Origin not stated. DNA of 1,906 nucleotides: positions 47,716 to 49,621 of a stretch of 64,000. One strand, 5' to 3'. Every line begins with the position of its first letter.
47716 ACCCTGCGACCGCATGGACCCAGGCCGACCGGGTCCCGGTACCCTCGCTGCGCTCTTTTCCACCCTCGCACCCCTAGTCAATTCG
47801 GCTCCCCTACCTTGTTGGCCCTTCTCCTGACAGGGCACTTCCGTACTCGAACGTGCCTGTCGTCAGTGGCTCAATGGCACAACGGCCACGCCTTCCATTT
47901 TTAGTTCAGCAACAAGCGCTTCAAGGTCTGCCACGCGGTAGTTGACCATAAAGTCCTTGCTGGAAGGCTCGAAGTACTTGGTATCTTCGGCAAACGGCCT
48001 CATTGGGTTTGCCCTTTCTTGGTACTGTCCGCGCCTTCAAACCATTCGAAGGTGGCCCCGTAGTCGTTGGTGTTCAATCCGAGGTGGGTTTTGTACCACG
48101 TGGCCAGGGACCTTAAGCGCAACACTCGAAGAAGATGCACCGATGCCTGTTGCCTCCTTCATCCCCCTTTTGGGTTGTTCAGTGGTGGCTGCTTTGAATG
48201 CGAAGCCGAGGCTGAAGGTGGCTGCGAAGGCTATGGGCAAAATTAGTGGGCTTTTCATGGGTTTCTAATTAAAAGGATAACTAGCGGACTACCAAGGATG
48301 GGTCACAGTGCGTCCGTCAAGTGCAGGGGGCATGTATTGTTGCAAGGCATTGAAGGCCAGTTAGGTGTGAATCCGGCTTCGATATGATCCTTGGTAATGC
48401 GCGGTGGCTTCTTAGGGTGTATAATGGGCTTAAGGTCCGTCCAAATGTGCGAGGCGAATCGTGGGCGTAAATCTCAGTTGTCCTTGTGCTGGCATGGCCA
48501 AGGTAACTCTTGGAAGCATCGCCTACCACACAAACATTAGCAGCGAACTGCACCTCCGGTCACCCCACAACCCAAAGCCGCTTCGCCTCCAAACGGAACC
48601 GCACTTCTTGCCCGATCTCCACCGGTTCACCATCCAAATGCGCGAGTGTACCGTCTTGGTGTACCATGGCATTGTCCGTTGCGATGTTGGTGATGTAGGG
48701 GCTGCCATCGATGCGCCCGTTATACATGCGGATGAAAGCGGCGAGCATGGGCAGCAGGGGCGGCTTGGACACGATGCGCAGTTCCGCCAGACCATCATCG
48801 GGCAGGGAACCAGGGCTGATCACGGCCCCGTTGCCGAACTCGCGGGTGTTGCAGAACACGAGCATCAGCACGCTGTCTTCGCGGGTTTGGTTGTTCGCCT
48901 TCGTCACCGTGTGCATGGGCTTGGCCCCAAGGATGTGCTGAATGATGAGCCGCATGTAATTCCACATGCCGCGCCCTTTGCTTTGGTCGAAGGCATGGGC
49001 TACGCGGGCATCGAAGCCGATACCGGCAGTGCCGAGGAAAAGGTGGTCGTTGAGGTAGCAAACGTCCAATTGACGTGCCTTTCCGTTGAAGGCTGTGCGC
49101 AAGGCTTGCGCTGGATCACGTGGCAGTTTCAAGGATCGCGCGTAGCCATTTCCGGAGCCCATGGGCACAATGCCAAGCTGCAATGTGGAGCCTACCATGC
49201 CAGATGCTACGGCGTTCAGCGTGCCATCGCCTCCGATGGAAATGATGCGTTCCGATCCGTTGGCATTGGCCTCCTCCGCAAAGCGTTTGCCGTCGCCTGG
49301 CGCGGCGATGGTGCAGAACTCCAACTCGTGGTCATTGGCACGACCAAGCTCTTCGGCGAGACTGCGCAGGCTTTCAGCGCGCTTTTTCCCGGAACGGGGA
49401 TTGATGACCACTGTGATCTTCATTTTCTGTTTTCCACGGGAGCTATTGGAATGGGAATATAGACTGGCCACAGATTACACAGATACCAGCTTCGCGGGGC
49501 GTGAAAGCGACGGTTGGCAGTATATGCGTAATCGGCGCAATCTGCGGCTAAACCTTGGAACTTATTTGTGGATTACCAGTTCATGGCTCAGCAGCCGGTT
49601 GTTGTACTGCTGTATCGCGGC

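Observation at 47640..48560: Decayed mobile-element scar: integrase box II remnant plus multiply frameshifted VOC gene, and no intact gene in about 900 nt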

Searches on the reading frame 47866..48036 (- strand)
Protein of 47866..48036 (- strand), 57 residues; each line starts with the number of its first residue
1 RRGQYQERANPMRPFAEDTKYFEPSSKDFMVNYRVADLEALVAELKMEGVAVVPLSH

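Call 5: search_protein_families(library=pfam, max_evalue=1, proteins=[window:47866-48036:-])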
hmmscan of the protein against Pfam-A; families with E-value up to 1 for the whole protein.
seq(57 aa): 0 families

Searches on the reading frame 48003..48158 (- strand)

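Call 5: search_protein_families(library=pfam, max_evalue=1, proteins=[window:48003-48158:-])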
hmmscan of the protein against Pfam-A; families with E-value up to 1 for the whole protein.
seq(52 aa): 1 family
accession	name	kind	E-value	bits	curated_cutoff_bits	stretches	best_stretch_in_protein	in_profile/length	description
PF21169.3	Fan1_SAP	-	0.18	12.3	27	1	2-30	29-57/64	Fanconi-associated nuclease 1, SAP subdomain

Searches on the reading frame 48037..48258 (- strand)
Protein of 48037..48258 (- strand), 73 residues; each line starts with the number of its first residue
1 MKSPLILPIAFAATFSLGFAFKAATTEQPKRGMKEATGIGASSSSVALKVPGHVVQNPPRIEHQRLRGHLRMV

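Call 5: search_protein_families(library=pfam, max_evalue=1, proteins=[window:48040-48258:-])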
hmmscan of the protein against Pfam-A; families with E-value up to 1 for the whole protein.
seq(73 aa): 0 families

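Call 69: find_encoding_contigs(protein=window:48037-48258:-, flank=2500, max_places=6)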
Protein window:48037-48258:- (73 aa): no gene with exactly this product is on record in the collection.

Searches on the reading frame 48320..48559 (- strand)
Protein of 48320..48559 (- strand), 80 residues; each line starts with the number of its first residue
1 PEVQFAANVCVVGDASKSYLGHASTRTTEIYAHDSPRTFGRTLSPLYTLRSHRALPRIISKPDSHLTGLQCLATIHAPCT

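Call 5: search_protein_families(library=pfam, max_evalue=1, proteins=[window:48320-48559:-])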
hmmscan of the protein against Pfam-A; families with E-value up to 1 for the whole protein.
seq(80 aa): 1 family
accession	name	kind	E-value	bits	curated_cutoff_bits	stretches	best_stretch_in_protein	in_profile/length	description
PF00589.27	Phage_integrase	-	0.15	12.2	27.1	1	18-35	152-169/172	Phage integrase family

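Call 11: search_dna_similar(query=window:48320-48559:-, collection=plasmids, mode=protein, max_evalue=10, max_rows=20)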
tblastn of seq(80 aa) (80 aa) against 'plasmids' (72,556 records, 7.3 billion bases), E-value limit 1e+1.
Records with a match: 75; places in all: 85; records where one place covers at least 80% of the query: 1.
Best place of each record, by identity: <60% 75.
By first word of the organism name: Acinetobacter 49; Ralstonia 7; Klebsiella 4; Persicobacter 3; Pseudoalteromonas 2; Chryseobacterium 2; Aeromonas 1; Streptomyces 1; Meiothermus 1; Salmonella 1; and 4 more.
By predicted mobility (MOB-suite, as given by PLSDB): mobilizable 42; non-mobilizable 25; conjugative 8.
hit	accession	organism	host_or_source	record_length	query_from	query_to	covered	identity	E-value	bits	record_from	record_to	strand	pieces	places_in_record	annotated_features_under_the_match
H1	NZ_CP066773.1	Ralstonia pickettii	Homo sapiens,single cell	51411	6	77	90%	31.6%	3e+0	32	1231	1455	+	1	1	site-specific integrase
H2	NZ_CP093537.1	Ralstonia pseudosolanacearum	cell culture,pepper stem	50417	6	68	79%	33.3%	3e+0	32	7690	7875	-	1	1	phage integrase family protein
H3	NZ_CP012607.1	Ralstonia insidiosa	fresh-cut produce processing plant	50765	6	68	79%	33.3%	7e+0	32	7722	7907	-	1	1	phage integrase family protein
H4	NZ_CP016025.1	Ralstonia insidiosa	cell culture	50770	6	68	79%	33.3%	7e+0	32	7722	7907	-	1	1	phage integrase family protein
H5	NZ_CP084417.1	Klebsiella michiganensis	Homo sapiens,Single strain,sputum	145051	17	66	63%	38.0%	1e+0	34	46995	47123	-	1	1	tyrosine-type recombinase/integrase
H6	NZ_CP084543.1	Klebsiella michiganensis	Homo sapiens,Single strain,sputum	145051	17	66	63%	38.0%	1e+0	34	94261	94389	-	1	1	tyrosine-type recombinase/integrase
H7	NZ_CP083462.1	Aeromonas veronii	-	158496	17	66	63%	38.0%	2e+0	33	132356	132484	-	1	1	tyrosine-type recombinase/integrase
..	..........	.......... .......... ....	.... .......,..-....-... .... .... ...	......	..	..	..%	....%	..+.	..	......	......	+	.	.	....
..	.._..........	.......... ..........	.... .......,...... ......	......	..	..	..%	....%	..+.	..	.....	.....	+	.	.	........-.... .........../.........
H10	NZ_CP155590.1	Ralstonia solanacearum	Musa sp.,cell culture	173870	7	46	50%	47.5%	6e+0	32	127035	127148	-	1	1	tyrosine-type recombinase/integrase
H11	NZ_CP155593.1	Ralstonia solanacearum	Musa sp.,cell culture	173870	7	46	50%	47.5%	6e+0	32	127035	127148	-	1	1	tyrosine-type recombinase/integrase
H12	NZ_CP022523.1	Pseudoalteromonas sp. NC201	pure culture,sea water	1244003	5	49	56%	41.7%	2e+0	34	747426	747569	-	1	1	none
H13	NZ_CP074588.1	Pseudoalteromonas piscicida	mixed culture,water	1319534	5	49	56%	41.7%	2e+0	34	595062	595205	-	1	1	none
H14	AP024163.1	Ralstonia solanacearum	Curcuma aromatica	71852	6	47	53%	42.9%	4e+0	32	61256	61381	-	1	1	integrase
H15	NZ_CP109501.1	Streptomyces sp. NBC_01426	-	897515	5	37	41%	50.0%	5e+0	32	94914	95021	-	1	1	tyrosine-type recombinase/integrase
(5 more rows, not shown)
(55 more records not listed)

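Call 18: search_protein_families(library=ncbifam, max_evalue=10, proteins=[window:48320-48559:-])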
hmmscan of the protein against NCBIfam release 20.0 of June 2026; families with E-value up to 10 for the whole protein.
seq(80 aa): 3 families
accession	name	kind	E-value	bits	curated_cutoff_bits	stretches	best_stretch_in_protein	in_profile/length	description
TIGR02249.1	integrase_gron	subfamily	0.034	13.5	265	1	18-47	284-313/315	integron integrase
NF040815.2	recomb_XerA_Arch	equivalog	0.053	13.1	220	1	17-34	237-254/263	site-specific tyrosine recombinase/integron integrase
TIGR02224.1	recomb_XerC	equivalog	0.17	11.2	335.15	1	18-33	261-276/295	tyrosine recombinase XerC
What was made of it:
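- The best NCBIfam hit of the fragment is integrase_gron, E 0.034 (call 18).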

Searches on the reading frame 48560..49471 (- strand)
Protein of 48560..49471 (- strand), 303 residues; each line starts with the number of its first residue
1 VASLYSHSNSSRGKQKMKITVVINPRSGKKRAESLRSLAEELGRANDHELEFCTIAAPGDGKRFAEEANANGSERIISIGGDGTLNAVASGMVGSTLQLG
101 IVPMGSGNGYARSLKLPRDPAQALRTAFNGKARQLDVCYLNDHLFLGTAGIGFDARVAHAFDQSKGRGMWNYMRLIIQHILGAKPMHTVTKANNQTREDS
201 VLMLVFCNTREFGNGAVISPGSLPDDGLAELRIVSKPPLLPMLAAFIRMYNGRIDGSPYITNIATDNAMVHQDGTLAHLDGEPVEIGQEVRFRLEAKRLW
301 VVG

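Call 5: search_protein_families(library=pfam, max_evalue=1, proteins=[window:48560-49471:-])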
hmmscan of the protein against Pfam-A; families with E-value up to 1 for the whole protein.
window:48560-49471:- (303 aa): 3 families
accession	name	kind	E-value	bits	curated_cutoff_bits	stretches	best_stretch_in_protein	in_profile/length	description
PF00781.29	DAGK_cat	-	1.3e-29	102.8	23.6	1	18-138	1-123/125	Diacylglycerol kinase catalytic domain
PF19279.4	YegS_C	-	2.6e-14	53.7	27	1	150-284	4-140/158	YegS C-terminal NAD kinase beta sandwich-like domain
PF01513.26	NAD_kinase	-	0.0061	17.3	25.5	1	18-106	27-106/130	ATP-NAD kinase N-terminal domain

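Call 8: find_encoding_contigs(protein=window:48560-49471:-, flank=6000, max_places=8)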
Protein window:48560-49471:- (303 aa): no gene with exactly this product is on record in the collection.

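Call 17: find_related_loci(query=window:48560-49423:-, collection=genome_contigs, flank=7000)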
Query window:48560-49423:- (287 aa) in genome_contigs; peptide patterns used: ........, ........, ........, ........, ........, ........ (x = any residue, [..] = any of these).
52 stretches matched a pattern; 24 encode a relative of the query (tblastn E <= 1e-3); 24 distinct loci.
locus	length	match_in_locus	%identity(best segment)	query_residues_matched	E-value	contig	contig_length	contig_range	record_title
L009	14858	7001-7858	86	1-286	5e-169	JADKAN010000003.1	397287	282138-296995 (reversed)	MAG: Flavobacteriales bacterium isolate Mari_18-Q3-R65-66_BAT3C.397 tig00001054-10-3967330, whole genome shotgun sequenc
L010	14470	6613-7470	88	1-286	6e-169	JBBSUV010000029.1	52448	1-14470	MAG: Flavobacteriales bacterium isolate SVL2_sbin.57 SVL2_sbin.57_k141_259676_L_52448_cov_24.2393, whole genome shotgun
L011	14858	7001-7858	78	1-286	4e-149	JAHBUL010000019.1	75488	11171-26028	MAG: Flavobacteriales bacterium isolate ACE_BAC32 BAC32_19, whole genome shotgun sequence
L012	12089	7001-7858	74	1-286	3e-145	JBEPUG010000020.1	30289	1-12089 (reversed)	MAG: Flavobacteriales bacterium isolate 22E.concoct.115 NODE_1249_length_30289_cov_6.092313, whole genome shotgun sequen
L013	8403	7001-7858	65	1-286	7e-125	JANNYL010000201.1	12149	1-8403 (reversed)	MAG: Flavobacteriales bacterium isolate VAR_34_concoct_196_sub VAR_34_k141_258952, whole genome shotgun sequence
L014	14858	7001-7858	64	1-286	3e-124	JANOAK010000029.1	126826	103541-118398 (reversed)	MAG: Flavobacteriales bacterium isolate VAR_18_metabat_312 VAR_18_k141_1865859, whole genome shotgun sequence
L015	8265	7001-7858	65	1-286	1e-122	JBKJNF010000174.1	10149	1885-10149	MAG: Flavobacteriales bacterium isolate ant_bin.361 k117_4449380, whole genome shotgun sequence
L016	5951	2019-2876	62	1-286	2e-120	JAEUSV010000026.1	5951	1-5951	MAG: Flavobacteriales bacterium isolate new MAG-312 k141_3077847, whole genome shotgun sequence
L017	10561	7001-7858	63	1-286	2e-119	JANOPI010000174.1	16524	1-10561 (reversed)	MAG: Flavobacteriales bacterium isolate VAR_4_metabat_71 VAR_4_k141_1088591, whole genome shotgun sequence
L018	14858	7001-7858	61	1-287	9e-115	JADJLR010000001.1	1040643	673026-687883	MAG: Flavobacteriales bacterium isolate EsbW_18-Q3-R4-48_BAT3C.247 tig00001367-10-10406130, whole genome shotgun sequenc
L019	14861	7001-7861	62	1-287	2e-114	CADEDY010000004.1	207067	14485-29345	MAG: uncultured Bacteroidetes bacterium isolate Bacteroidetes sp. RBC078 genome assembly, contig: MAG078_4, whole genome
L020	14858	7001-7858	61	1-286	1e-113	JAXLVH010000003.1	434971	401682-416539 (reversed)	MAG: Flavobacteriales bacterium isolate STL-BAC51 C2.61.fa-3, whole genome shotgun sequence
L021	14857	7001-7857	64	1-286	4e-113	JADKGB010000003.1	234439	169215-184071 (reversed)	MAG: Flavobacteriales bacterium isolate Ribe_18-Q3-R11-54_BAT3C.87 tig00003838-10-2342980, whole genome shotgun sequence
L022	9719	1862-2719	60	1-286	6e-113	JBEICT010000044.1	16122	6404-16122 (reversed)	MAG: Flavobacteriales bacterium isolate Sample-101-S75-bin-153 Sample_101_S75-bin_153-k141_1475172, whole genome shotgun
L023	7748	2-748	67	38-286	3e-111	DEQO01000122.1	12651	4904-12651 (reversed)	MAG TPA_asm: Flavobacteriales bacterium UBA3364 UBA3364_contig_31127, whole genome shotgun sequence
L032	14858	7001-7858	77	1-286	8e-151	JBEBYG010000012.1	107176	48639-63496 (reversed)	MAG: Cryomorpha ignava isolate T2.bin.84 NODE_439_length_107176_cov_21.021191, whole genome shotgun sequence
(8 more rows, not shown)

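Call 54: search_protein_families(library=pfam, proteins=[L032:8068-8568:+], max_evalue=0.01)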
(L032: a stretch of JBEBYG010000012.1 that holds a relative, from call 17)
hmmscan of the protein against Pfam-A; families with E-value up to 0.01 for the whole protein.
L032:8068-8568:+ (166 aa): 0 families

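Call 62: find_encoding_contigs(protein=window:48560-49423:-, flank=3000, max_places=10)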
Protein window:48560-49423:- (287 aa): 3 contigs read that carry it; 3 places shown.
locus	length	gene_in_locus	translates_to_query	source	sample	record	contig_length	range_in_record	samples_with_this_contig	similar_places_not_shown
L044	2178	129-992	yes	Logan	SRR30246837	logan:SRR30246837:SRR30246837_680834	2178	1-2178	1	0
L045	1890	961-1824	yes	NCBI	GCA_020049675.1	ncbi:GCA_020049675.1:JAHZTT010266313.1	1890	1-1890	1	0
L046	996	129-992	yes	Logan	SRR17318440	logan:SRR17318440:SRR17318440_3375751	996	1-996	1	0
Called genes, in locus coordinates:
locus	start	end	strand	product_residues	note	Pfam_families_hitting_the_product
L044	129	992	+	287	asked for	PF00781:DAGK_cat, PF19279:YegS_C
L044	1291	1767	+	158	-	-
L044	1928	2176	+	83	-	?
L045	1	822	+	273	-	?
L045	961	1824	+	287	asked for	PF00781:DAGK_cat, PF19279:YegS_C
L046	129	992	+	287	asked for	PF00781:DAGK_cat, PF19279:YegS_C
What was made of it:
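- Tried and rejected: The 287-aa DAGK protein worked (call 62).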
